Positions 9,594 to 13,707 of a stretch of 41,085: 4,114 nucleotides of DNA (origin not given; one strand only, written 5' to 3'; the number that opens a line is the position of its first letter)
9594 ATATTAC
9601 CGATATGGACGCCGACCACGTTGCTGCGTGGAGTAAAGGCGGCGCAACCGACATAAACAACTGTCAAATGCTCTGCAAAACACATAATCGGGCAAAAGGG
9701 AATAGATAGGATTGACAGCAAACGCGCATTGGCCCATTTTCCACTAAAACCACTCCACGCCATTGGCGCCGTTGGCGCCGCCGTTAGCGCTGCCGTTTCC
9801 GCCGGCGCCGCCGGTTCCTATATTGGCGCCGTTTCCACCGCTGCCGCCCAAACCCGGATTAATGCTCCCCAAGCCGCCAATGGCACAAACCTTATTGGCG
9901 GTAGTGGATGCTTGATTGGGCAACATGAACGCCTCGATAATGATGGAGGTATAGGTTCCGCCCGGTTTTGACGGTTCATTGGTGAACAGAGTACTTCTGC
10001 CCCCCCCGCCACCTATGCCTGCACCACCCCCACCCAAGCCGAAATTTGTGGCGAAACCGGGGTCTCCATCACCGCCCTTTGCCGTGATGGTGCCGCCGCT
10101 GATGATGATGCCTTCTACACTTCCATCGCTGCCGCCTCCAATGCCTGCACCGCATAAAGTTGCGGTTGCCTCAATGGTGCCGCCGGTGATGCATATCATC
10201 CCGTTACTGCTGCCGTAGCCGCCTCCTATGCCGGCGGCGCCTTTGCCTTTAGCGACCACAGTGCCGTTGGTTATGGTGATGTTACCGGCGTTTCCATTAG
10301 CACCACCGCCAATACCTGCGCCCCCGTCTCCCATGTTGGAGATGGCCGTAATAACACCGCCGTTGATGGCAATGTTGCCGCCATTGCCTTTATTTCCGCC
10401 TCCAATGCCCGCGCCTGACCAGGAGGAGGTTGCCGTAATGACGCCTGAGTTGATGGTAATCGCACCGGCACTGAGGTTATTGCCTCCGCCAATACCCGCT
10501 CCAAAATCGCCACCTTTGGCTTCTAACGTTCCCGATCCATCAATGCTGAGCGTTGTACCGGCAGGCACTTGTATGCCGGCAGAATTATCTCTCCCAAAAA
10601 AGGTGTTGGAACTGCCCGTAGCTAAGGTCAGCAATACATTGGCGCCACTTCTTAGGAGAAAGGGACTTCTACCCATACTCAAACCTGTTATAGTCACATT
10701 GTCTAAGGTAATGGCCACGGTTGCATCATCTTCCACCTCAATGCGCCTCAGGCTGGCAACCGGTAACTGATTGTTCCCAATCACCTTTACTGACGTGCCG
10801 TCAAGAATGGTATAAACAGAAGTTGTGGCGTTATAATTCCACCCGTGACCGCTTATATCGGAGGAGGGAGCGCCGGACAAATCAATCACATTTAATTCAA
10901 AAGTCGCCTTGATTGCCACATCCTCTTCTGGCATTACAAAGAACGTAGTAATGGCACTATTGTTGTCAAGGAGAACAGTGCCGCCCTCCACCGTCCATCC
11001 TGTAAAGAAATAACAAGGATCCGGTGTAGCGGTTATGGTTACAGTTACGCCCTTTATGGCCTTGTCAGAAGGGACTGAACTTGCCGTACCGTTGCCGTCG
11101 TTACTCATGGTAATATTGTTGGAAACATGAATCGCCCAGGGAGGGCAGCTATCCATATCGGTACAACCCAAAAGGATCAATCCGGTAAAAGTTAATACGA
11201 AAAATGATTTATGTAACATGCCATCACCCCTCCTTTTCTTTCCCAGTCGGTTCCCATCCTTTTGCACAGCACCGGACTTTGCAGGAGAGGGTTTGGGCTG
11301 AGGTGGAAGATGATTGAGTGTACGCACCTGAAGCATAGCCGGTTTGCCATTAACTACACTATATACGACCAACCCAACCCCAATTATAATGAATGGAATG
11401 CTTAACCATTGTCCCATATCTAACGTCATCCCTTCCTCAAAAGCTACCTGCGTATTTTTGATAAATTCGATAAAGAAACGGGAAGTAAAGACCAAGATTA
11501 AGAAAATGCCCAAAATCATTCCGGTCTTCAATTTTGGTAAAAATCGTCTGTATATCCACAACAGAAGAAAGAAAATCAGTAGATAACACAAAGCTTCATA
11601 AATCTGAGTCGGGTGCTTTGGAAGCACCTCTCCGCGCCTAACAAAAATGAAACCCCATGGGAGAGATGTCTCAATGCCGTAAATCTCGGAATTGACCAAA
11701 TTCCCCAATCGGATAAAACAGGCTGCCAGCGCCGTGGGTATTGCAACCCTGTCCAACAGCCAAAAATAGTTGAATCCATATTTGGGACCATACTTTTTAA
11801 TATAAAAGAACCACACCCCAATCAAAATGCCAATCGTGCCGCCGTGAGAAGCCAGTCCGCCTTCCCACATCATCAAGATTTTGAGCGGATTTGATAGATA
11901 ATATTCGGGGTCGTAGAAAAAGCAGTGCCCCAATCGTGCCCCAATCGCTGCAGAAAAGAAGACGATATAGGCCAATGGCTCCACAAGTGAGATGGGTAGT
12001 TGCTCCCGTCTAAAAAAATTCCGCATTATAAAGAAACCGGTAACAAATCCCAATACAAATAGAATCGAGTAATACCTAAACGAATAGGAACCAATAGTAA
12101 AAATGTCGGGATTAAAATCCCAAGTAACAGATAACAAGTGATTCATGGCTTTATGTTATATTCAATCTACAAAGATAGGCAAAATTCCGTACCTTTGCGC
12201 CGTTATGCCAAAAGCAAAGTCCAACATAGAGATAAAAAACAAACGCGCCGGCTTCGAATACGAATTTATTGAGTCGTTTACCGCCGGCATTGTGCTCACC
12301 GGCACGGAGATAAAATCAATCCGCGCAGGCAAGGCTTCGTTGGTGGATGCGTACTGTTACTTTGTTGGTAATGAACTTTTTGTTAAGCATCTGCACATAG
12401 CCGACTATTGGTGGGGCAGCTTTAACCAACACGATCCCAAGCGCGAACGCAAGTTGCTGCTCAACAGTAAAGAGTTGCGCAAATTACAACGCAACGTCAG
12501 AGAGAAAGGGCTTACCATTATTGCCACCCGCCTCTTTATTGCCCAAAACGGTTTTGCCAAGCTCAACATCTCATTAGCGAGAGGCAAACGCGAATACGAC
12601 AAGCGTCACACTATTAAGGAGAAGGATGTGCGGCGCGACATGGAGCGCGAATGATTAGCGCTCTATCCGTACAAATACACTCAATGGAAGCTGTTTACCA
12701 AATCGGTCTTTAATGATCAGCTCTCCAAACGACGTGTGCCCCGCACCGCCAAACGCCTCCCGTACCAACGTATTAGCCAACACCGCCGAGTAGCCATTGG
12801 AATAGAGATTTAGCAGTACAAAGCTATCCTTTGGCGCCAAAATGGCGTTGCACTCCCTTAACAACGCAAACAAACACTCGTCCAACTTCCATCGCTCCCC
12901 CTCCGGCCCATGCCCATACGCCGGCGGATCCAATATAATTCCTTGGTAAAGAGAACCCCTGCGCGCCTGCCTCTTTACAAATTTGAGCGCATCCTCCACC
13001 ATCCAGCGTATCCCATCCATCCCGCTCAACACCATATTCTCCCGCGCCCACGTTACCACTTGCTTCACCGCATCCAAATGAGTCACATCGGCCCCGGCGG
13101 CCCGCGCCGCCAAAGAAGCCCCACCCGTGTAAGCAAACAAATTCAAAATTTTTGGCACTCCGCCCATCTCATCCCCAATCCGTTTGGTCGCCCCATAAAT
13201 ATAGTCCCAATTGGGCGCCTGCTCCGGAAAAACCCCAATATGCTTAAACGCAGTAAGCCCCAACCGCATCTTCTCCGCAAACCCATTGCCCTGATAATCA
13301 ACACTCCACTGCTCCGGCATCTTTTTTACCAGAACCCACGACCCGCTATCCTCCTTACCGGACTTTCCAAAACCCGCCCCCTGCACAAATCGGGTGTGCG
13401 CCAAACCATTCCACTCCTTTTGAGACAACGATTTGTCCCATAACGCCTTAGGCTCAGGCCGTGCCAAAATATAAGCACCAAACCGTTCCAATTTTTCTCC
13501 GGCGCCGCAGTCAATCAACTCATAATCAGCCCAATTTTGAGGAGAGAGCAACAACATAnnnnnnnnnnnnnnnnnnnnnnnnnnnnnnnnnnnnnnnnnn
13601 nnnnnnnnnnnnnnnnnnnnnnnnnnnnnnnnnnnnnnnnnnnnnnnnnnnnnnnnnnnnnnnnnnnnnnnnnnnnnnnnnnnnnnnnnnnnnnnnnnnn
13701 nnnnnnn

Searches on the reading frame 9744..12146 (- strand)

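Call 61: search_protein_families(library=pfam, proteins=[window:9744-12146:-], max_evalue=0.00001)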
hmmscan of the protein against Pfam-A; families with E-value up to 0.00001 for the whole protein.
window:9744-12146:- (800 aa): 3 families
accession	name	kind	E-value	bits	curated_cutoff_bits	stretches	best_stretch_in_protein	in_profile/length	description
PF01790.23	LGT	-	3.3e-63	213.6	24.9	1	13-262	1-240/240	Prolipoprotein diacylglyceryl transferase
PF18998.6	Flg_new_2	-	1.9e-16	60.2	23.6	1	344-419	2-72/73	Divergent InlB B-repeat domain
PF18889.6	Beta_helix_3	-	8.7e-06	26.4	27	0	623-644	1-20/20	Beta helix repeat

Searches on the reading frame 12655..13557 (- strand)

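Call 61: search_protein_families(library=pfam, proteins=[window:12655-13557:-], max_evalue=0.00001)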
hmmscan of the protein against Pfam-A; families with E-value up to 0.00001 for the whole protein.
window:12655-13557:- (300 aa): 1 family
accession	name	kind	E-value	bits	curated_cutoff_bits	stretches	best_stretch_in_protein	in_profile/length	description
PF10672.15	Methyltrans_SAM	-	5e-10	39.5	27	1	68-217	70-209/286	S-adenosylmethionine-dependent methyltransferase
